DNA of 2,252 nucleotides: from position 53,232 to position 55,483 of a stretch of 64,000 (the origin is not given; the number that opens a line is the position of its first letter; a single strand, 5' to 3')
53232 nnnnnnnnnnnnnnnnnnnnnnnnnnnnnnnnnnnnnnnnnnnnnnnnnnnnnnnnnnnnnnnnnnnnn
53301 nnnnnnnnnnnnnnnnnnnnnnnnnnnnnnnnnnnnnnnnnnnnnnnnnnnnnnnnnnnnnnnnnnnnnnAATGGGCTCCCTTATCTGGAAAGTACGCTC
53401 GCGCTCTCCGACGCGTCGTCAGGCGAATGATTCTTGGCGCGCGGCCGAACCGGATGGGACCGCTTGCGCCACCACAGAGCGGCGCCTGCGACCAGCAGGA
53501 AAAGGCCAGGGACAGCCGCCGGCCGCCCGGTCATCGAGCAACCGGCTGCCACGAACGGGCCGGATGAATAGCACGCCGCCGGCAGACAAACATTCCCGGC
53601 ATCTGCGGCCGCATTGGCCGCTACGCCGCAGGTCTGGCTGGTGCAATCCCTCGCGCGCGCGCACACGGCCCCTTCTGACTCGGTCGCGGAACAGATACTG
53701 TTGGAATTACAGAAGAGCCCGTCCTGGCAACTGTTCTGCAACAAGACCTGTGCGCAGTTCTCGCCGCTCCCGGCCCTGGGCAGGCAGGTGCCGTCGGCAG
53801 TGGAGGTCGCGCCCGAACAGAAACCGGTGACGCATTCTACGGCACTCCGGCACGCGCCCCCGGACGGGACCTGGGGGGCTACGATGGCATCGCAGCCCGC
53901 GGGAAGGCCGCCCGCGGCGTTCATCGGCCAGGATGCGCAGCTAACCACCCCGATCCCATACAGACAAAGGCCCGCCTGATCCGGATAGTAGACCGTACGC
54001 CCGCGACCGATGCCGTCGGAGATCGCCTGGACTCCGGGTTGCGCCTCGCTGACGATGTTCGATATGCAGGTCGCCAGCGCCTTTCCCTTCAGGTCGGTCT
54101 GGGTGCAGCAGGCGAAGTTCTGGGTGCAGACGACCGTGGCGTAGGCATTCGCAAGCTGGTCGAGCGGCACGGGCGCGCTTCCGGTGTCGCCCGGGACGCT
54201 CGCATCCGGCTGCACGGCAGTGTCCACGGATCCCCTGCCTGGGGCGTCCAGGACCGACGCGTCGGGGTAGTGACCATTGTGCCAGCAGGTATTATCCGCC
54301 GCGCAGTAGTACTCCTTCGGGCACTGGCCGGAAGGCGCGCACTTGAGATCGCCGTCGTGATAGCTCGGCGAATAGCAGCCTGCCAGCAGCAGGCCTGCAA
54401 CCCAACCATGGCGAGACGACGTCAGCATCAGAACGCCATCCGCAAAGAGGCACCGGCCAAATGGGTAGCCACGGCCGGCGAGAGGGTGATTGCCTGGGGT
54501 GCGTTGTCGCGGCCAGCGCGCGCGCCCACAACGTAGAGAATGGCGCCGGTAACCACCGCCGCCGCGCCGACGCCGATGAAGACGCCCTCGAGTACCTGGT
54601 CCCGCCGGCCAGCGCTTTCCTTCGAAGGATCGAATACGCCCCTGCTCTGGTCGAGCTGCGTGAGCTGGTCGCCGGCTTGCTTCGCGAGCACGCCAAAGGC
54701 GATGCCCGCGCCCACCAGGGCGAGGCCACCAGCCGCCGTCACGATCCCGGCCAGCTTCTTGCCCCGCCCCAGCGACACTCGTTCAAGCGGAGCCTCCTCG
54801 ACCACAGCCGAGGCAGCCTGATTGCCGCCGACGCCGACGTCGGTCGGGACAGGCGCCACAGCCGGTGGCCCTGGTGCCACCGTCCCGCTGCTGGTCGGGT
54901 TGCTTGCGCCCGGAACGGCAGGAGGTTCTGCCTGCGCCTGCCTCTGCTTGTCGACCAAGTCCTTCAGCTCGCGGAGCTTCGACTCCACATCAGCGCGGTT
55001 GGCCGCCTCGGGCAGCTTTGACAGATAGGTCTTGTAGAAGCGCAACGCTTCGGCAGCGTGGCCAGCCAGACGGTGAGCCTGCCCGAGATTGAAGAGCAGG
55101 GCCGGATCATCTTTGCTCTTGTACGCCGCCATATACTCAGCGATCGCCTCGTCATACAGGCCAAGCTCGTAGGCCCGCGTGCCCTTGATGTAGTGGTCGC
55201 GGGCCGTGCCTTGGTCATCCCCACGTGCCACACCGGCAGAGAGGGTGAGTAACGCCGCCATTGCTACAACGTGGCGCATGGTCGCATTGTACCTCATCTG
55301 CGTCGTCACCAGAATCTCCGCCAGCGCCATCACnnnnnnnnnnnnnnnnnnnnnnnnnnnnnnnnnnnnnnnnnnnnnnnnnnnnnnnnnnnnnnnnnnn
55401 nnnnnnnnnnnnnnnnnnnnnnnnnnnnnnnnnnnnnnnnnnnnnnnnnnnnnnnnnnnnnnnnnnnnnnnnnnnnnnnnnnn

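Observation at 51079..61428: Eight co-directional, mostly stop/start-overlapping envelope and signalling genes with no partner regulator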

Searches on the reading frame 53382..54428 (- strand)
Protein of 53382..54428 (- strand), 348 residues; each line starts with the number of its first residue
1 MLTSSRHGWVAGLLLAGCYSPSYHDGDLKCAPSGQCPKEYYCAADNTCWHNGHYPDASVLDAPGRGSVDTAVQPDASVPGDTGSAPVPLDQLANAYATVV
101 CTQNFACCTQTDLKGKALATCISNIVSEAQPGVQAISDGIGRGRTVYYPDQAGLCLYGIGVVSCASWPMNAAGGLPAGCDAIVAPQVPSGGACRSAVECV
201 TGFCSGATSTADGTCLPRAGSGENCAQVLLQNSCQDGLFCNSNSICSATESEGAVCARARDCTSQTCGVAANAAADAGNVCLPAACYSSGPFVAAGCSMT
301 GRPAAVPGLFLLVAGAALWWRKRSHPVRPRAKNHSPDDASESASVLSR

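Call 4: search_protein_families(library=pfam, proteins=[window:53382-54428:-], max_evalue=0.1)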
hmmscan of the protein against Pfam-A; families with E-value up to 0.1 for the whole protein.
window:53382-54428:- (348 aa): 0 families

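Call 5: search_protein_families(library=ncbifam, proteins=[window:53382-54428:-], max_evalue=0.1)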
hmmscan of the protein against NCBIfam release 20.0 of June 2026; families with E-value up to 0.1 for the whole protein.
window:53382-54428:- (348 aa): 1 family
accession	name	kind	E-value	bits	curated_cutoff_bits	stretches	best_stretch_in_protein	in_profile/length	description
TIGR03901.2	MYXO-CTERM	domain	0.036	14.5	20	1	296-323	5-33/34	MYXO-CTERM sorting domain-containing protein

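Call 54: find_homologous_proteins(query=window:53382-54428:-)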
Query window:53382-54428:- (348 aa): 26 proteins with E <= 0.001 among 8000 candidates.
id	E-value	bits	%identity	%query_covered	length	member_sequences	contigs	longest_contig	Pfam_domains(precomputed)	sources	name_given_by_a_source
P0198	3.6e-231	785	99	100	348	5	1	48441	-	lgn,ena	-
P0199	3.4e-168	577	75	99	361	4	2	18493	-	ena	-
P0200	8.5e-153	527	72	96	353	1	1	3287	-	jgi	jgi:hypothetical protein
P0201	2.4e-146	506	68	95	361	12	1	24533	-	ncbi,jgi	jgi:MYXO-CTERM domain-containing protein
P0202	1.2e-142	493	65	96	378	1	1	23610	-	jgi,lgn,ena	-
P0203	7.5e-142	491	70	89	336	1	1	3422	-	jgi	jgi:hypothetical protein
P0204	2.1e-140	486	66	96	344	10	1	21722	-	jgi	jgi:hypothetical protein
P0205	5.4e-140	485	68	93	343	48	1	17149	-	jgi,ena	-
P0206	7.2e-132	458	59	93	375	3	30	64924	-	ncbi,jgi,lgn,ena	jgi:hypothetical protein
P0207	6.9e-131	455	65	93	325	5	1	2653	-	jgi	jgi:hypothetical protein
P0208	3.1e-128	446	63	93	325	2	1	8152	-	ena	-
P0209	1.2e-126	441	68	84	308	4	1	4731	-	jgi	jgi:hypothetical protein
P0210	4.1e-117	409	71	77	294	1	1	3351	-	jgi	jgi:hypothetical protein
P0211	6.8e-115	402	74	72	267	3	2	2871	-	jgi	jgi:hypothetical protein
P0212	7.0e-115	402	60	89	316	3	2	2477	-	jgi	jgi:hypothetical protein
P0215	1.6e-98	348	49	84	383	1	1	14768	-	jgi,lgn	jgi:hypothetical protein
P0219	1.1e-91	326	56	65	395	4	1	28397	-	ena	-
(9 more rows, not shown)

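Call 55: find_encoding_contigs(protein=P0206, flank=10000, max_places=2)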
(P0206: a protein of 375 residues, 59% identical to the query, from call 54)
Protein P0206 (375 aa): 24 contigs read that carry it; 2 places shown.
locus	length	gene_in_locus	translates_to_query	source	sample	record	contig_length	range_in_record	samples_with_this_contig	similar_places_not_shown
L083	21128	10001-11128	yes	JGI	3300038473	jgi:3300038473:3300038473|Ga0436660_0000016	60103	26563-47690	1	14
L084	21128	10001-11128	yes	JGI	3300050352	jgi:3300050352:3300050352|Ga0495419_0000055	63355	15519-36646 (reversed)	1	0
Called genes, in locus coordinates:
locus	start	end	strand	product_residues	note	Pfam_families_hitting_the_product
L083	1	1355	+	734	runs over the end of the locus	PF00662:Proton_antipo_N, PF00361:Proton_antipo_M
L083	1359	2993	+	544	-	PF00361:Proton_antipo_M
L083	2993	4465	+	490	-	PF00361:Proton_antipo_M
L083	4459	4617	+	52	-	-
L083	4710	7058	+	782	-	PF09586:YfhO (weak)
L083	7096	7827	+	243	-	PF13489:Methyltransf_23, PF13649:Methyltransf_25 (faint), PF08241:Methyltransf_11 (weak), PF08242:Methyltransf_12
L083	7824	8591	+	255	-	PF00535:Glycos_transf_2, PF13641:Glyco_tranf_2_3 (weak)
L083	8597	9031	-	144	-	-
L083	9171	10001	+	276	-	PF13432:TPR_16 (faint)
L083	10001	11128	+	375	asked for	-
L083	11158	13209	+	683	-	PF01326:PPDK_N, PF00391:PEP-utilizers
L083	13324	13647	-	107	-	PF00216:Bac_DNA_binding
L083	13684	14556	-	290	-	-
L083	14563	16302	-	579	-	PF02403:Seryl_tRNA_N, PF00587:tRNA-synt_2b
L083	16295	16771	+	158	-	-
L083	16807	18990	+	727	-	PF12161:HsdM_N, PF02384:N6_Mtase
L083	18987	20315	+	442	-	PF01420:Methylase_S (faint)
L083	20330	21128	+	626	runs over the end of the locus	PF04326:SLFN_AlbA_2, PF13749:HATPase_c_4, PF21247:Fic-like_C (weak)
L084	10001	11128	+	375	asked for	-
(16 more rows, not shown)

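Call 56: find_encoding_contigs(protein=P0219, flank=10000, max_places=1)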
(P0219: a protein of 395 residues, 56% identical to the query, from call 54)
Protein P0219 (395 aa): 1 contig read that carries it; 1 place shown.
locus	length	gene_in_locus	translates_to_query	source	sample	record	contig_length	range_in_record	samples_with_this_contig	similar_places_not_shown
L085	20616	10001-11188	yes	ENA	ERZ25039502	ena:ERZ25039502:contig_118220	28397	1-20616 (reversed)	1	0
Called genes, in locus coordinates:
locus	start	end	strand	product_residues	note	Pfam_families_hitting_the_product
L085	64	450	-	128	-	PF14489:QueF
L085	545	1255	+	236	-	-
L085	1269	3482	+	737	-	-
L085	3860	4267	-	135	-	PF01712:dNK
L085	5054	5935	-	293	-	-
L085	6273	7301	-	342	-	-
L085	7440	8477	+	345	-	PF07745:Glyco_hydro_53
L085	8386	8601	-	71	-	-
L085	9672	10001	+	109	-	-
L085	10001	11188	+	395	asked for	-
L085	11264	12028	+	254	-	PF00117:GATase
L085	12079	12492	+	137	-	PF01814:Hemerythrin (faint)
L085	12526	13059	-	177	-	PF09826:Beta_propel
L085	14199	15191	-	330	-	-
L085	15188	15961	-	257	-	-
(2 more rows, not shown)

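Call 57: find_encoding_contigs(protein=P0215, flank=10000, max_places=1)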
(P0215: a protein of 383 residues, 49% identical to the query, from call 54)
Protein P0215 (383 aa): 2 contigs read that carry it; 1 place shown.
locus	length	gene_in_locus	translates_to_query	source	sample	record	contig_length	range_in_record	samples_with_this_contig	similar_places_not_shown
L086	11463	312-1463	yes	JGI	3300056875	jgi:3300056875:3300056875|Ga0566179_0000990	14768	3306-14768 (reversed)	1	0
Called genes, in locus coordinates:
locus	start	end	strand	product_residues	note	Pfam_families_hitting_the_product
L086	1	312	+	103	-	?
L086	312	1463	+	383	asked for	-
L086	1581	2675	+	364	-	PF00483:NTP_transferase, PF22640:ManC_GMP_beta-helix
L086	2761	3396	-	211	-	-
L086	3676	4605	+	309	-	PF00535:Glycos_transf_2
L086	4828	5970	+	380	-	-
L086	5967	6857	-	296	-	-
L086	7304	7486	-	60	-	-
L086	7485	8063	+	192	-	PF01613:Flavin_Reduct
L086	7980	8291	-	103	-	-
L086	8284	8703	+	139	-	PF12840:HTH_20, PF01022:HTH_5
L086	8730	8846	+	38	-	-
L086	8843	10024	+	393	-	PF25917:BSH_RND, PF25973:BSH_CzcB, PF25881:HH_YBHG, PF25954:Beta-barrel_RND_2 (weak)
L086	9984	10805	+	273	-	PF02687:FtsX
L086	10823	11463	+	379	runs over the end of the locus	PF12704:MacB_PCD, PF02687:FtsX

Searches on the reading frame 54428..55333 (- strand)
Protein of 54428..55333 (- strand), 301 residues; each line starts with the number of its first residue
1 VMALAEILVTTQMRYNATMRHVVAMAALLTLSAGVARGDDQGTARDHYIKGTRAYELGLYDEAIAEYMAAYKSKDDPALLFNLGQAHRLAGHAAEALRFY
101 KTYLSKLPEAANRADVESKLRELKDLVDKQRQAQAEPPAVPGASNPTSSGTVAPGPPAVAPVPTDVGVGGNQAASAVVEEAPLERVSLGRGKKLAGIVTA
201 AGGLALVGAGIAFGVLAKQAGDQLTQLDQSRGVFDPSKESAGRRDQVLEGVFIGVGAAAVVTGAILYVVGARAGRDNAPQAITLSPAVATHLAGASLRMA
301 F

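Call 4: search_protein_families(library=pfam, proteins=[window:54428-55333:-], max_evalue=0.1)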
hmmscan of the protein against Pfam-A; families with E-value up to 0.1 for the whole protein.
window:54428-55333:- (301 aa): 9 families
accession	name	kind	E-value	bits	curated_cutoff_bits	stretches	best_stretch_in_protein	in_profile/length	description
PF13432.12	TPR_16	-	1.7e-05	25.6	32.7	1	50-110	3-64/65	Tetratricopeptide repeat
PF07719.23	TPR_2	-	2.1e-05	24.7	27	1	78-109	2-33/34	Tetratricopeptide repeat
PF13414.12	TPR_11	-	0.0013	18.8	26.8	1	55-87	5-38/42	TPR repeat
PF13428.12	TPR_14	-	0.0032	18.4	23.5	0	77-110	1-34/44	Tetratricopeptide repeat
PF13424.12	TPR_12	-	0.0093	16.6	30.1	0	59-104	25-72/77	Tetratricopeptide repeat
PF13371.12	TPR_9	-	0.024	15.1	35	1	75-120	27-72/73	Tetratricopeptide repeat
PF14559.12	TPR_19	-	0.031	15.1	25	1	56-111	3-59/68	Tetratricopeptide repeat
PF13181.12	TPR_8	-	0.057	14.1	25.7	0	55-74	12-31/34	Tetratricopeptide repeat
PF00515.34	TPR_1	-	0.081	13.2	27.8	0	79-104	3-28/34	Tetratricopeptide repeat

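Call 5: search_protein_families(library=ncbifam, proteins=[window:54428-55333:-], max_evalue=0.1)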
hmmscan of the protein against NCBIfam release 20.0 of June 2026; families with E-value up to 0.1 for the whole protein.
window:54428-55333:- (301 aa): 7 families
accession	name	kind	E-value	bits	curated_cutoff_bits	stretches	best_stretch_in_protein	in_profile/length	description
TIGR02917.1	PEP_TPR_lipo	equivalog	0.00044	18.2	312.2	1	49-111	708-770/899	XrtA/PEP-CTERM system TPR-repeat protein PrsT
TIGR02795.1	tol_pal_ybgF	equivalog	0.0035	17.9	90.1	1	43-118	38-117/119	tol-pal system protein YbgF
NF053607.1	CHU_0125_OmpA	equivalog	0.004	15.7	620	1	47-107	22-83/639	CHU_0125 family OmpA-like outer membrane integrity protein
NF047507.1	TPR_BatC_Lepto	exception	0.01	15.3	175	1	50-105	30-86/214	TPR repeat-containing protein BatC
TIGR02552.1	LcrH_SycD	equivalog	0.013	15.2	104.8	1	56-125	64-134/136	SycD/LcrH family type III secretion system chaperone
NF052400.1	M48_BAM_BepA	equivalog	0.03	13.1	570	1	60-141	357-439/483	beta-barrel assembly-enhancing protease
NF033758.1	gliding_GltE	equivalog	0.031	13.3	225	1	56-134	302-385/411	adventurous gliding motility TPR repeat lipoprotein GltE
